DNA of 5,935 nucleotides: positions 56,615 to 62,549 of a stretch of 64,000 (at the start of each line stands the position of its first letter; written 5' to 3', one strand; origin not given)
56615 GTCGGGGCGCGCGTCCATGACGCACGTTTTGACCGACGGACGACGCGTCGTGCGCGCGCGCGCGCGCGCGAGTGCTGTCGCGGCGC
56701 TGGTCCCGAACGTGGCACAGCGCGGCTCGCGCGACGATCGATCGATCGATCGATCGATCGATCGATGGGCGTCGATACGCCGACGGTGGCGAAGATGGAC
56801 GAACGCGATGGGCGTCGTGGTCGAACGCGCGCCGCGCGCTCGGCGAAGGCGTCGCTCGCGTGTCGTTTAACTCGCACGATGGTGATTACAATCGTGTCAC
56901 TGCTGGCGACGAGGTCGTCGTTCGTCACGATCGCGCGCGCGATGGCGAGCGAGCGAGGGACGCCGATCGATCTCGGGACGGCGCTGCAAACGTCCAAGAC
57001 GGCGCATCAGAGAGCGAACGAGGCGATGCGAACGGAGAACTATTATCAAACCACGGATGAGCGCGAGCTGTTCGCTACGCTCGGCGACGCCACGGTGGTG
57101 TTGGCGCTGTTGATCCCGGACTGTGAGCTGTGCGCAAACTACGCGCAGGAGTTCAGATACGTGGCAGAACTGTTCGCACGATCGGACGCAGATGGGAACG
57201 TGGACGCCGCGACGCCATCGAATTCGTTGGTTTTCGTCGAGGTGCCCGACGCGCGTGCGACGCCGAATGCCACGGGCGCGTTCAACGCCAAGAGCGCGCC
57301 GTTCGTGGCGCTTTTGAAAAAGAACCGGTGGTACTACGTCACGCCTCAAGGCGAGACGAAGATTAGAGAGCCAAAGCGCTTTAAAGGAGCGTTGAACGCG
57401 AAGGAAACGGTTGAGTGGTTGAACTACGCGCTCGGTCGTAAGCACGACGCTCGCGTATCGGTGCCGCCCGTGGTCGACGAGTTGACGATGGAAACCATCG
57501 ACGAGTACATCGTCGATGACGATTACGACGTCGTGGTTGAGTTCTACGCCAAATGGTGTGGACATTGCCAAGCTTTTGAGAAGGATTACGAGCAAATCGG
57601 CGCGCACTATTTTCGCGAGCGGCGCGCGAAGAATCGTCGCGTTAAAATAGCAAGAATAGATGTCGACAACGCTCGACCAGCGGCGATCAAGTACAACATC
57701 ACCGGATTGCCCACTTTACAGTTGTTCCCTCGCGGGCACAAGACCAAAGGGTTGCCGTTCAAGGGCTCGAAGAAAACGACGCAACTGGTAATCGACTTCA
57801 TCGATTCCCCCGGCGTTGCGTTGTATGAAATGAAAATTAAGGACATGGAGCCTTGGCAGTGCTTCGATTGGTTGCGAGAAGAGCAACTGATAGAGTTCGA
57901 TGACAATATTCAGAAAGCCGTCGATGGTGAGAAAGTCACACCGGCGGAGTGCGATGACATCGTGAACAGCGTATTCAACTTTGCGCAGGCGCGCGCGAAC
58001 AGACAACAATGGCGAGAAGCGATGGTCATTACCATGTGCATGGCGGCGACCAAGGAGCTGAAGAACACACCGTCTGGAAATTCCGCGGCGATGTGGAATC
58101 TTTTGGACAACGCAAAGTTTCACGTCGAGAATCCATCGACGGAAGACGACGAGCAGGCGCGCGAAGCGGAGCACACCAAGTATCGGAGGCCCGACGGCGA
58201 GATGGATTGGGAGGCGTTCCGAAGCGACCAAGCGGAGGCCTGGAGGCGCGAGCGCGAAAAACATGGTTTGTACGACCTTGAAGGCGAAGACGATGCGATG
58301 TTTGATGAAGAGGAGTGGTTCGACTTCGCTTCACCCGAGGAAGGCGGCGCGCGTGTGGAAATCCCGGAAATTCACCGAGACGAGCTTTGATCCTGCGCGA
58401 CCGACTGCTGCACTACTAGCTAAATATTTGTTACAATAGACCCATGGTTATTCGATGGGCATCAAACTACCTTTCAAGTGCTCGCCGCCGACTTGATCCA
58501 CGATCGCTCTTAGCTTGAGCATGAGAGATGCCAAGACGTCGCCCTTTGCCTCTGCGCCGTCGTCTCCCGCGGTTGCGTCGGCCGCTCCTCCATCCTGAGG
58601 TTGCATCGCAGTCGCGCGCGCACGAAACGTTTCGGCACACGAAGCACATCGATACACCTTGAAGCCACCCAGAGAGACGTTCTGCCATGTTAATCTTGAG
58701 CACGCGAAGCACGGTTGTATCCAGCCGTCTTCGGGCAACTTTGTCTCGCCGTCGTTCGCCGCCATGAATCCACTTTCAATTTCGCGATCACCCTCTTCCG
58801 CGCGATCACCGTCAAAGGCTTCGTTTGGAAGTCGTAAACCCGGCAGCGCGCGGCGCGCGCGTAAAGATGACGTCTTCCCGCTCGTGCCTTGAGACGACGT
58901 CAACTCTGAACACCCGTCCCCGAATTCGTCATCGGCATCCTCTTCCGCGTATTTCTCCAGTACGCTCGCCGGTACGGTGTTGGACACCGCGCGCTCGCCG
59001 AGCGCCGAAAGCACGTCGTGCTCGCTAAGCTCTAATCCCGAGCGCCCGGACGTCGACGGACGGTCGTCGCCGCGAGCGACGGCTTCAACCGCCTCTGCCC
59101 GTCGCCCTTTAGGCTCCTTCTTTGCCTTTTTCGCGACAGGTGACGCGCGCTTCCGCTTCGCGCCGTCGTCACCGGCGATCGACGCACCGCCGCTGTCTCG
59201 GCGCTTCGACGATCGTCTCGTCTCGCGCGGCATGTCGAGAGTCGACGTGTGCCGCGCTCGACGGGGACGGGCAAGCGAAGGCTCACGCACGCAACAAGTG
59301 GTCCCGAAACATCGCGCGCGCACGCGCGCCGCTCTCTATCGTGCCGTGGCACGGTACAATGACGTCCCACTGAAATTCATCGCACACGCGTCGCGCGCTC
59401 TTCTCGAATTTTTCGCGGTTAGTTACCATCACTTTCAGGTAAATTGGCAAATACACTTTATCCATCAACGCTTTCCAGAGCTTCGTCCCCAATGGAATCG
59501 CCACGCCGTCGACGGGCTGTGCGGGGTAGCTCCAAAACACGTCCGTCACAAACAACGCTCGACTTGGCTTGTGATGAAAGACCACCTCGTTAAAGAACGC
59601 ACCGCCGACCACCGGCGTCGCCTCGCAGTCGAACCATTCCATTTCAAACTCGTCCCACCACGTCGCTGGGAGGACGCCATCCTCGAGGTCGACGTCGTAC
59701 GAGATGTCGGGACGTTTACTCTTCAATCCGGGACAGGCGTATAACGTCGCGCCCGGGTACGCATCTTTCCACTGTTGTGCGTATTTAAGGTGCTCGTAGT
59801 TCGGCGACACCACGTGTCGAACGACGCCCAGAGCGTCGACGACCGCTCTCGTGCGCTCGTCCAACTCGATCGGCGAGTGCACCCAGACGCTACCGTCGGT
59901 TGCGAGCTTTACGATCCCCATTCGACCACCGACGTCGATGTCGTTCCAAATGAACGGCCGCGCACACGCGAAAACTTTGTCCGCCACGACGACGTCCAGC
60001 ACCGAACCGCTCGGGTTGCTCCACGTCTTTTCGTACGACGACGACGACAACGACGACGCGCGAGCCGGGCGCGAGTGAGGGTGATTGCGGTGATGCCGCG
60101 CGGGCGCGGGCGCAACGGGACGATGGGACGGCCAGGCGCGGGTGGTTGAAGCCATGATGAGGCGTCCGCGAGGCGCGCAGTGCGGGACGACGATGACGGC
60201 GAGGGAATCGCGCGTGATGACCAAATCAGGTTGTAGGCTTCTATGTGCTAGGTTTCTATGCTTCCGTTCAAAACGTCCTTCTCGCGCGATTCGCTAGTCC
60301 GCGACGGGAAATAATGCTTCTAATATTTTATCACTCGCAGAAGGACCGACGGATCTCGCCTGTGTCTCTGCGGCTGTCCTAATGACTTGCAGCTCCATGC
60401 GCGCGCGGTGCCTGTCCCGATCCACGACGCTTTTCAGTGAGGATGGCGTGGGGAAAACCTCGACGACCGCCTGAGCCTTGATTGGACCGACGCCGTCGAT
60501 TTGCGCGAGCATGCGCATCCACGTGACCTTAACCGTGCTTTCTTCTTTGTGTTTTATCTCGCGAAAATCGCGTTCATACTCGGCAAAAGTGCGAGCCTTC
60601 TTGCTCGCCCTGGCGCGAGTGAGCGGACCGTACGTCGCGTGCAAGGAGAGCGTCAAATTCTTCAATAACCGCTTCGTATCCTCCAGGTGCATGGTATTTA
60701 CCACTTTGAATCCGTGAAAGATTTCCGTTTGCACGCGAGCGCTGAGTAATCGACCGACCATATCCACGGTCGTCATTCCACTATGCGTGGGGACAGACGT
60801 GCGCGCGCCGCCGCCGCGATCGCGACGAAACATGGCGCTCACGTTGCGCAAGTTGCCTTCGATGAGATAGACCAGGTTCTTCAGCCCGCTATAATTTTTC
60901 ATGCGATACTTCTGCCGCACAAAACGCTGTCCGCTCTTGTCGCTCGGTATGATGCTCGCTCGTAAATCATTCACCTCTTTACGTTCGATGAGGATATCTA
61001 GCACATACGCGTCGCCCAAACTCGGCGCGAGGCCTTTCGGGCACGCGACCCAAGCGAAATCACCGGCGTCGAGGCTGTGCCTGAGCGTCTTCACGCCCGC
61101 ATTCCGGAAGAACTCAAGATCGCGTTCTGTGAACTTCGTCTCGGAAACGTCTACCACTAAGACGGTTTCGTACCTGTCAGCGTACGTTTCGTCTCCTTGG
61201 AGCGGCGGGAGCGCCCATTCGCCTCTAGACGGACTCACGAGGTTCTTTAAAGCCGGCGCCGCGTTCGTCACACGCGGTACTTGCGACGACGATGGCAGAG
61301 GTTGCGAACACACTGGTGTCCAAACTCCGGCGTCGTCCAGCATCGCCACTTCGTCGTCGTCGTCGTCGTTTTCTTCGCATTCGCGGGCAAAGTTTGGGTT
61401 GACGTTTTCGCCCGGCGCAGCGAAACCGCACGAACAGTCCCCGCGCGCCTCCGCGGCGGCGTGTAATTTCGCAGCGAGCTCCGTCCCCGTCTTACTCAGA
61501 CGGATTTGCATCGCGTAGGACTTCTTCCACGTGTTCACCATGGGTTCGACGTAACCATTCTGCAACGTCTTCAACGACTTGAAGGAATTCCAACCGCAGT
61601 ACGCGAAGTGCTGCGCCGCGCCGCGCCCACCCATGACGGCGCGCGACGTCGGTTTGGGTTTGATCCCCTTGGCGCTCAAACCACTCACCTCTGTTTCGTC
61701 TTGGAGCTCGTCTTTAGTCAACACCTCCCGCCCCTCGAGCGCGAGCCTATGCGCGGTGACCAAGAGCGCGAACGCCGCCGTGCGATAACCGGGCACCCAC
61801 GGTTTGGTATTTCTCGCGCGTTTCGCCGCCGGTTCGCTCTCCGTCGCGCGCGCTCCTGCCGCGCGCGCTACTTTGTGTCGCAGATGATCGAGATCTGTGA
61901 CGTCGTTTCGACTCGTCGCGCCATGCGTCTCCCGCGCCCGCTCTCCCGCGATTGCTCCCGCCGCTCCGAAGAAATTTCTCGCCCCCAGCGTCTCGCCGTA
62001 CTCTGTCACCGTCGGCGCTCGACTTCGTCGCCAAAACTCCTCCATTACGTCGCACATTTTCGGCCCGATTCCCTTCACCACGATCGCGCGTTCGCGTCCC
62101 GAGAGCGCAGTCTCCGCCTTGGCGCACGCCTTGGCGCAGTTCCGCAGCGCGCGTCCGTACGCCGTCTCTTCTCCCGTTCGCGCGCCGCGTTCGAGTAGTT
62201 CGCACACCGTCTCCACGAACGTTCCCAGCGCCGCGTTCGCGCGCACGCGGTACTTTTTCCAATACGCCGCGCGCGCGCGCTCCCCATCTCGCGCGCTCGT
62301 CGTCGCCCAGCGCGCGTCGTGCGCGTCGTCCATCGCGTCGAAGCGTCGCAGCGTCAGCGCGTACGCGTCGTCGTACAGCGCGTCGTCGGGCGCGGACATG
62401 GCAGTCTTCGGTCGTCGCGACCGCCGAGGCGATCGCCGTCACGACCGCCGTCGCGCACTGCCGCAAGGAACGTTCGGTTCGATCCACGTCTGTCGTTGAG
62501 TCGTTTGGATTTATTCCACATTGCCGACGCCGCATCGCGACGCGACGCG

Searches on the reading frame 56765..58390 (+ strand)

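Call 63: search_protein_families(library=pfam, proteins=[window:56765-58390:+], max_evalue=0.001)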
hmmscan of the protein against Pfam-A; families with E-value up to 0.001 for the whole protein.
window:56765-58390:+ (541 aa): 3 families
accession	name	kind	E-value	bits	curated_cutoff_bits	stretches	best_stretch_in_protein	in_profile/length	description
PF00085.26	Thioredoxin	-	4.5e-20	72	23.5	1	238-342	3-98/103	Thioredoxin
PF04756.19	OST3_OST6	-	4.6e-13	49.7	27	1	240-333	16-113/294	OST3 / OST6 family, transporter family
PF13098.12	Thioredoxin_2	-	5.1e-05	24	27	1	256-325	8-85/104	Thioredoxin-like domain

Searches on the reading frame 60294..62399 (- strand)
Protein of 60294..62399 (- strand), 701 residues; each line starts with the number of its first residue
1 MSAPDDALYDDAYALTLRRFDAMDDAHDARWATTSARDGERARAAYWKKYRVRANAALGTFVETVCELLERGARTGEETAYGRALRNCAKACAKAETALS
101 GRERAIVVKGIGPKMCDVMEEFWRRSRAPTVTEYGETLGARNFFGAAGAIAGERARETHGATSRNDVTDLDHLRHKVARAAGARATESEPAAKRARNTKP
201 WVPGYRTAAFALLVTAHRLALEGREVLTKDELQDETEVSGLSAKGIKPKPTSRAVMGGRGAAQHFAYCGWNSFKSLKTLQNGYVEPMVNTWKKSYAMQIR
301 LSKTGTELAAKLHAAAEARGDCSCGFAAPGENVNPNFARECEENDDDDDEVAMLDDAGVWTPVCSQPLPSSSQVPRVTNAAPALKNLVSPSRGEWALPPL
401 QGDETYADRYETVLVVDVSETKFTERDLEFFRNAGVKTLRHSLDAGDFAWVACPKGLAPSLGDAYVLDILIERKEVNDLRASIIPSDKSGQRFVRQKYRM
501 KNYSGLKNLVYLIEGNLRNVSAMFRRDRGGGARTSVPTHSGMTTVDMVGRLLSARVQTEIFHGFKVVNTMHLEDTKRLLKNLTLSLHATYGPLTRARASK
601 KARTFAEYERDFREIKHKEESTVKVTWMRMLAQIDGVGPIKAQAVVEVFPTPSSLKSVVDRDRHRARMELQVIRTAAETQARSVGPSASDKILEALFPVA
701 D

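Call 63: search_protein_families(library=pfam, proteins=[window:60294-62399:-], max_evalue=0.001)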
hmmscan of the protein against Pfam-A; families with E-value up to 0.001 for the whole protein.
window:60294-62399:- (701 aa): 3 families
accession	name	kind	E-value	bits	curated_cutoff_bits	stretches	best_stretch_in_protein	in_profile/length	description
PF02732.21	ERCC4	-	4.8e-18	65.9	24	1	416-582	1-140/140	ERCC4 domain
PF21292.3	EME1-MUS81_C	-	2.3e-06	28.2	27.4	1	627-692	2-73/74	EME1/MUS81, C-terminal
PF14716.13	HHH_8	-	9.6e-06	26.3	30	1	60-124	8-69/73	Helix-hairpin-helix domain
